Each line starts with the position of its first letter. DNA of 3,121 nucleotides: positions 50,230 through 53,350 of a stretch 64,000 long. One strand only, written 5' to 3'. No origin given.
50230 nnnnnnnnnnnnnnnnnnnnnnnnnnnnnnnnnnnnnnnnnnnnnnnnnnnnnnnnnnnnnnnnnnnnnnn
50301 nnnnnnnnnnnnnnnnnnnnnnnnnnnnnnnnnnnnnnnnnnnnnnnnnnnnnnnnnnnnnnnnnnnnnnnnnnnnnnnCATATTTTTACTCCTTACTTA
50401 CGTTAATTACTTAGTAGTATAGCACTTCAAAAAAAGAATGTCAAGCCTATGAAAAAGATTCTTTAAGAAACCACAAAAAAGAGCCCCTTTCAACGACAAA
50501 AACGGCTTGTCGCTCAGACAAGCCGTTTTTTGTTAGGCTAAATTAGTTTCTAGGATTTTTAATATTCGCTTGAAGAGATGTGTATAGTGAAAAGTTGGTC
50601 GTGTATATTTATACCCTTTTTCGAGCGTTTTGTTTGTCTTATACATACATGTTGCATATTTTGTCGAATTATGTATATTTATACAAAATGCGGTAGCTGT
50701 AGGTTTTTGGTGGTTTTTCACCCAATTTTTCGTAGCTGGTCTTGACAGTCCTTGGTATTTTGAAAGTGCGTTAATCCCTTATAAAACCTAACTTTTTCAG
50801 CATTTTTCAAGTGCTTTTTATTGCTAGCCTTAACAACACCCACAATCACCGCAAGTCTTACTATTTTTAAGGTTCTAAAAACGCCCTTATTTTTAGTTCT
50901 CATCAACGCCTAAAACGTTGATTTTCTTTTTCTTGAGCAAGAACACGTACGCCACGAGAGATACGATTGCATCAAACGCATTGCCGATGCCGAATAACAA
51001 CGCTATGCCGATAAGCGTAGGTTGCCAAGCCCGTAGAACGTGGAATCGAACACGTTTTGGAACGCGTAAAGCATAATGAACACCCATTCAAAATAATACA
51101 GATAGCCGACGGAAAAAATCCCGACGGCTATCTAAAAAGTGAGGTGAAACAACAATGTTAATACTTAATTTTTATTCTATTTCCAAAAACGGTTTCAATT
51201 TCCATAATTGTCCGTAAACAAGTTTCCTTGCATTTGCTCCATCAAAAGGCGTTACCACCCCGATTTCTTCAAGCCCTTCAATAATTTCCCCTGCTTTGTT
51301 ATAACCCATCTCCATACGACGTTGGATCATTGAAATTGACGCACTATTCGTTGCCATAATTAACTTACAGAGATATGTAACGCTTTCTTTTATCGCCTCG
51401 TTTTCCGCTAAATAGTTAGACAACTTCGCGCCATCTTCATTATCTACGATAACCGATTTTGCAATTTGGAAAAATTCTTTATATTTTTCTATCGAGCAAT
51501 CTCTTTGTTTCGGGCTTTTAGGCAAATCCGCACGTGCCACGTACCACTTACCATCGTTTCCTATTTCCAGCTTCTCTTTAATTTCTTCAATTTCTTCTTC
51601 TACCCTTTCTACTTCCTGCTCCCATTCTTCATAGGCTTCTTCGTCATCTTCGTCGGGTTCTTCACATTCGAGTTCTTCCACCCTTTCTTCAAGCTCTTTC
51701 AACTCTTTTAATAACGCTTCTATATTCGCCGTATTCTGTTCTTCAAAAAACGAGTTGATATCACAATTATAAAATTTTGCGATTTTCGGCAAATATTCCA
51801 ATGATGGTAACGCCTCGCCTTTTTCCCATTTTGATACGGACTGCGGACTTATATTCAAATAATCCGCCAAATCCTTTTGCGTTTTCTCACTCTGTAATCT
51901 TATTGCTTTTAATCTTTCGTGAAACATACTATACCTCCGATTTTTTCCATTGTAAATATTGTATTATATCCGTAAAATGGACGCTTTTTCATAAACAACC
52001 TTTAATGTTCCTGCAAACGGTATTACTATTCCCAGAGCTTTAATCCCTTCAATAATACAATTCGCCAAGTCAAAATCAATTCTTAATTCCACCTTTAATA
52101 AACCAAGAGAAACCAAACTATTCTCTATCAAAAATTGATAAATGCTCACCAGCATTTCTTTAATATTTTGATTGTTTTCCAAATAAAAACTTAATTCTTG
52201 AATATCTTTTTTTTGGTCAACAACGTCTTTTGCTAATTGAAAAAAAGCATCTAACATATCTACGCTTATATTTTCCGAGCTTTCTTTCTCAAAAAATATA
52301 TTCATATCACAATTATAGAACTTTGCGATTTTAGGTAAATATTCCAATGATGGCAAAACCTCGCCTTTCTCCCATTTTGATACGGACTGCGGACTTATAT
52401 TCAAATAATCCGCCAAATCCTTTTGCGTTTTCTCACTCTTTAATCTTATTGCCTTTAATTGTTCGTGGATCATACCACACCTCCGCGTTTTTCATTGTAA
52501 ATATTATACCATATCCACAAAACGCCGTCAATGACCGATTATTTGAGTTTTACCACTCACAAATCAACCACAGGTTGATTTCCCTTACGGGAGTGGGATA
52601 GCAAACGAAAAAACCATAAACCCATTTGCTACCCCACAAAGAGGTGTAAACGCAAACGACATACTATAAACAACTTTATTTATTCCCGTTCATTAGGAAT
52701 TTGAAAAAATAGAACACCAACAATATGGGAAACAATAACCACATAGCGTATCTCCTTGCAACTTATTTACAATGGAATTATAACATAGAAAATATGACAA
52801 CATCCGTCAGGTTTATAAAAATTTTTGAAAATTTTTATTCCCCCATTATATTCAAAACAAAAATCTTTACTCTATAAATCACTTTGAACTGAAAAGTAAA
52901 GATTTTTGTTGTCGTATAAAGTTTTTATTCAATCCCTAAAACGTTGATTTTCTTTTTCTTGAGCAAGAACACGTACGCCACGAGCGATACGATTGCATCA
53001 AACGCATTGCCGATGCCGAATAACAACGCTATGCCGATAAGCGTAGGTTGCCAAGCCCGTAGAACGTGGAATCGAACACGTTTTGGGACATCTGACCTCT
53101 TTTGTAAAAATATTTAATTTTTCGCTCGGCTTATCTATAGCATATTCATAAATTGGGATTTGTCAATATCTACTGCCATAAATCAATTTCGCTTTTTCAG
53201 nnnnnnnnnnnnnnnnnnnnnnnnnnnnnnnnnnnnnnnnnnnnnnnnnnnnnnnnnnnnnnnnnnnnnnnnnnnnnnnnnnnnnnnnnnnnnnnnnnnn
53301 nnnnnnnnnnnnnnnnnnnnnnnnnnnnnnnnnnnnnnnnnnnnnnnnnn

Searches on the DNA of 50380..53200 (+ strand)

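Call 78: search_rna_families(source=window, start=50380, end=53200, threshold=evalue, max_evalue=1)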
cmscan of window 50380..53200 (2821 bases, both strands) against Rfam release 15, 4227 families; matches with E-value up to 1: 1.
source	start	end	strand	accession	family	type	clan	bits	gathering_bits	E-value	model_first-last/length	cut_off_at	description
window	50789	50928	-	RF02422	Bp1_738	Gene; sRNA;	-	18.9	45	0.64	1-208/208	no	Burkholderia sRNA Bp1_Cand738_SIPHT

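Call 80: search_dna_similar(query=window:50513-51100:+, collection=plasmids, mode=distant, max_rows=15)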
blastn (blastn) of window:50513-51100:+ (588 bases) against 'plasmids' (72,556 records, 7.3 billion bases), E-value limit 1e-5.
No match.

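Call 81: search_dna_similar(query=window:50513-51100:+, collection=phages, mode=distant, max_rows=15)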
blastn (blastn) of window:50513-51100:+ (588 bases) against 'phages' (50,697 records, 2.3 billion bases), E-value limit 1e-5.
No match.

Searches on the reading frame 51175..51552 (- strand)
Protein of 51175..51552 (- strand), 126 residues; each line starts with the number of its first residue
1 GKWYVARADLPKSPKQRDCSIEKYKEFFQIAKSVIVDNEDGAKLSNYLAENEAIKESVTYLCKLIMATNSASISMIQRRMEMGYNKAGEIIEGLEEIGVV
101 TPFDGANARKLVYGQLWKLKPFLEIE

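Call 50: search_protein_representatives(protein=window:51175-51552:-)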
Query: 126 residues. Proteins with E-value up to 0.001 (for the whole library): 2775; up to 1e-10: 55; up to 1e-30: 3. The best 150 are listed.
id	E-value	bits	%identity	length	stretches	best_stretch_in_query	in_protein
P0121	3.7e-35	136.9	56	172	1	1-123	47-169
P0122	7.8e-34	132.7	56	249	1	8-123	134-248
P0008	5.1e-32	126.8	53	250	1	12-124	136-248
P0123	2.7e-25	105.1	49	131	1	15-123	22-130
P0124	1.7e-24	102.6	47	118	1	10-124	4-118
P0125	2.0e-24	102.3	50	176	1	16-122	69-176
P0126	2.0e-23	99.1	50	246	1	18-124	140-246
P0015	2.5e-21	92.3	43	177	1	15-124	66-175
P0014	2.8e-21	92.2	43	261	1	19-125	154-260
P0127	1.9e-19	86.3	38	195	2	44-112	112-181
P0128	5.6e-19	84.8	44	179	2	52-112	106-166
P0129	5.4e-18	81.6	34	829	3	61-115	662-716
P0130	1.2e-17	80.5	42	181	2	57-113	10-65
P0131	1.4e-17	80.2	38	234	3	61-114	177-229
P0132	1.8e-17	79.9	46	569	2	60-112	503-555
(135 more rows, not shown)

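Call 63: search_dna_similar(query=window:51175-51552:-, collection=phages, mode=protein, max_evalue=0.001, max_rows=25)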
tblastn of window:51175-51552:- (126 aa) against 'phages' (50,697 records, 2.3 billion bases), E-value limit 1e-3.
Records with a match: 3; places in all: 3; records where one place covers at least 80% of the query: 0.
Best place of each record, by identity: <60% 3.
By first word of the organism name: Bacteriophage 3.
By host as written in the record: - 3.
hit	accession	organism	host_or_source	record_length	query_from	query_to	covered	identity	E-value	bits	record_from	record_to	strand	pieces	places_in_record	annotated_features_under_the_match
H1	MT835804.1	Bacteriophage sp.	human fecal samples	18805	45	112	54%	38.0%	3e-5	47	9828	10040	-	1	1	record has no annotation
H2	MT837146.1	Bacteriophage sp.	human fecal samples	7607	56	112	45%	36.8%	4e-4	44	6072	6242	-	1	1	record has no annotation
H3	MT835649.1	Bacteriophage sp.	human fecal samples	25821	62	112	40%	39.2%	1e-4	45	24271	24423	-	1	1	record has no annotation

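Call 64: search_dna_similar(query=window:51175-51552:-, collection=plasmids, mode=protein, max_evalue=0.001, max_rows=25)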
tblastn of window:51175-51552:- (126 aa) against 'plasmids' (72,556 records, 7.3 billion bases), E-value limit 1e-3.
Records with a match: 2; places in all: 2; records where one place covers at least 80% of the query: 0.
Best place of each record, by identity: <60% 2.
By first word of the organism name: Aeromonas 1; Rhodanobacter 1.
By predicted mobility (MOB-suite, as given by PLSDB): non-mobilizable 2.
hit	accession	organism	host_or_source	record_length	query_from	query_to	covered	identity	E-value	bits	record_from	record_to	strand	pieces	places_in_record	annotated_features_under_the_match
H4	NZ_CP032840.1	Aeromonas veronii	Homo sapiens,feces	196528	48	112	52%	40.0%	6e-4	45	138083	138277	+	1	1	none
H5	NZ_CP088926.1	Rhodanobacter denitrificans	soil,well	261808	63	118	44%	42.9%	6e-4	45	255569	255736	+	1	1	recombination-associated protein RdgC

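Call 102: search_protein_families(library=phrogs, proteins=[window:51175-51552:-], max_evalue=0.001)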
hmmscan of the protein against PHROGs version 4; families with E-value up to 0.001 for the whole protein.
window:51175-51552:- (126 aa): 7 families
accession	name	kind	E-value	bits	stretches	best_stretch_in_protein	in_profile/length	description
phrog_13700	-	moron, auxiliary metabolic gene and host takeover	4.9e-12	46.7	1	62-112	72-122/284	FtsK/SpoIIIE-like protein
phrog_6576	-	unknown function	9.3e-09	36.1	1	52-111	165-224/325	-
phrog_36563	-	unknown function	1.3e-07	32.5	1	57-110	185-238/254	-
phrog_6152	-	unknown function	3.7e-07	30.5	1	55-113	279-337/355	-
phrog_22882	-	unknown function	5.6e-07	30.2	1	64-122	19-76/278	-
phrog_4212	-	unknown function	1.8e-05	25.1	1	55-111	142-198/353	-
phrog_29917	-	unknown function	0.00057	20.9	1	75-110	1-36/39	-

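Call 103: search_protein_families(library=padloc, proteins=[window:51175-51552:-], max_evalue=0.001)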
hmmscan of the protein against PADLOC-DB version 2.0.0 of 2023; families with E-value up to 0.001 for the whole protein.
window:51175-51552:- (126 aa): 0 families

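Call 104: predict_structure(alignment_id=A3)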
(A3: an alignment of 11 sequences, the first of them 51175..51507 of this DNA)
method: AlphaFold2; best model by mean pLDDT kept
length: 111 residues; sequences in the alignment: 11
mean_pLDDT: 92.8   pTM: 0.85
mean pLDDT of the five models: 92.8, 92.1, 92.1, 91.9, 91.0
residues with pLDDT >= 90: 100; 70-90: 9; 50-70: 1; < 50: 1
segments of 3 or more residues with pLDDT < 50: none
pLDDT, mean of each block of 10 residues (from residue 1): 83 97 96 96 95 93 94 96 91 89 94 81
secondary structure, 60 per line:
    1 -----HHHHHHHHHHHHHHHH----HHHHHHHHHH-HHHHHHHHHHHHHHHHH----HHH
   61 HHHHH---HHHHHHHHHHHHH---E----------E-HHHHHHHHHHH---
elements in order: H6-21 H26-35 H37-53 H58-65 H69-81 H98-108

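Call 106: fold_search(model_id=the predicted structure, library=pdb)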
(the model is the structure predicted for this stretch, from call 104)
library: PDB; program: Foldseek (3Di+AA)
matches with E <= 10: 822; with E <= 0.001: 0
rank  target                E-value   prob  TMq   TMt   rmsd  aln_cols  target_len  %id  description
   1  2ve8_D                1.0e-02  1.00  0.44  0.69   2.3        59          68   32  Xray structure of FtsK gamma domain (P. aeruginosa) (released 2008-09-09)
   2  2ve8_C                1.3e-02  1.00  0.43  0.73   2.2        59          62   34  Xray structure of FtsK gamma domain (P. aeruginosa) (released 2008-09-09)
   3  2ve9_A                1.5e-02  1.00  0.43  0.73   1.5        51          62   37  Xray structure of KOPS bound gamma domain of FtsK (P. aeruginosa) (released 2008-09-09)
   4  2ve9_F                2.4e-02  1.00  0.43  0.72   1.5        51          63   37  Xray structure of KOPS bound gamma domain of FtsK (P. aeruginosa) (released 2008-09-09)
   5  2ve8_B                2.4e-02  1.00  0.44  0.72   2.3        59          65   32  Xray structure of FtsK gamma domain (P. aeruginosa) (released 2008-09-09)
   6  2ve8_E                2.7e-02  1.00  0.45  0.73   3.1        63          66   32  Xray structure of FtsK gamma domain (P. aeruginosa) (released 2008-09-09)
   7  2ve8_G                2.8e-02  1.00  0.43  0.76   1.4        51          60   37  Xray structure of FtsK gamma domain (P. aeruginosa) (released 2008-09-09)
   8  2ve9_B                2.8e-02  1.00  0.44  0.76   2.3        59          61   32  Xray structure of KOPS bound gamma domain of FtsK (P. aeruginosa) (released 2008-09-09)
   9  2j5o_MODEL_1_A        2.8e-02  1.00  0.41  0.61   1.8        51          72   37  Pseudomonas aeruginosa FtsK gamma domain (released 2006-10-04)
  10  2ve8_A                3.3e-02  1.00  0.44  0.69   2.4        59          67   32  Xray structure of FtsK gamma domain (P. aeruginosa) (released 2008-09-09)
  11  2j5p_MODEL_1_A        3.5e-02  1.00  0.41  0.63   2.1        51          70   33  E. coli FtsK gamma domain (released 2006-10-04)
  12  2ve8_H                4.6e-02  1.00  0.37  0.65   1.2        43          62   44  Xray structure of FtsK gamma domain (P. aeruginosa) (released 2008-09-09)
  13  2ve8_F                4.6e-02  1.00  0.37  0.62   1.2        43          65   44  Xray structure of FtsK gamma domain (P. aeruginosa) (released 2008-09-09)
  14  2pjp_A                1.1e-01  0.92  0.43  0.40  11.3       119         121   17  Structure of the mRNA-binding domain of elongation factor SelB from E.coli in complex with SECIS RNA (released 2007-10-30)
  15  4r1h_A                2.0e-01  0.97  0.48  0.46   3.5        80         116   15  GntR family transcriptional regulator from Listeria monocytogenes (released 2014-08-20)
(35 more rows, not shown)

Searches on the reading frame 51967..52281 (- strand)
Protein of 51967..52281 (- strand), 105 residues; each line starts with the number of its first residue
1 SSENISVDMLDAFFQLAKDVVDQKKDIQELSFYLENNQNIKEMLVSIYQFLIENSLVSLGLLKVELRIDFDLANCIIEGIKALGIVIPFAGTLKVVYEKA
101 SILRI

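Call 95: find_homologous_proteins(query=window:51967-52281:-, max_evalue=0.001)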
Query window:51967-52281:- (105 aa): 1 proteins with E <= 0.001 among 6 candidates.
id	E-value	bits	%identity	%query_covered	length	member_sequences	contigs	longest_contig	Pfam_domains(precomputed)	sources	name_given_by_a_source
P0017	1.1e-56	207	100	100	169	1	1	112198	PF01381.29,PF13560.13,PF13443.13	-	-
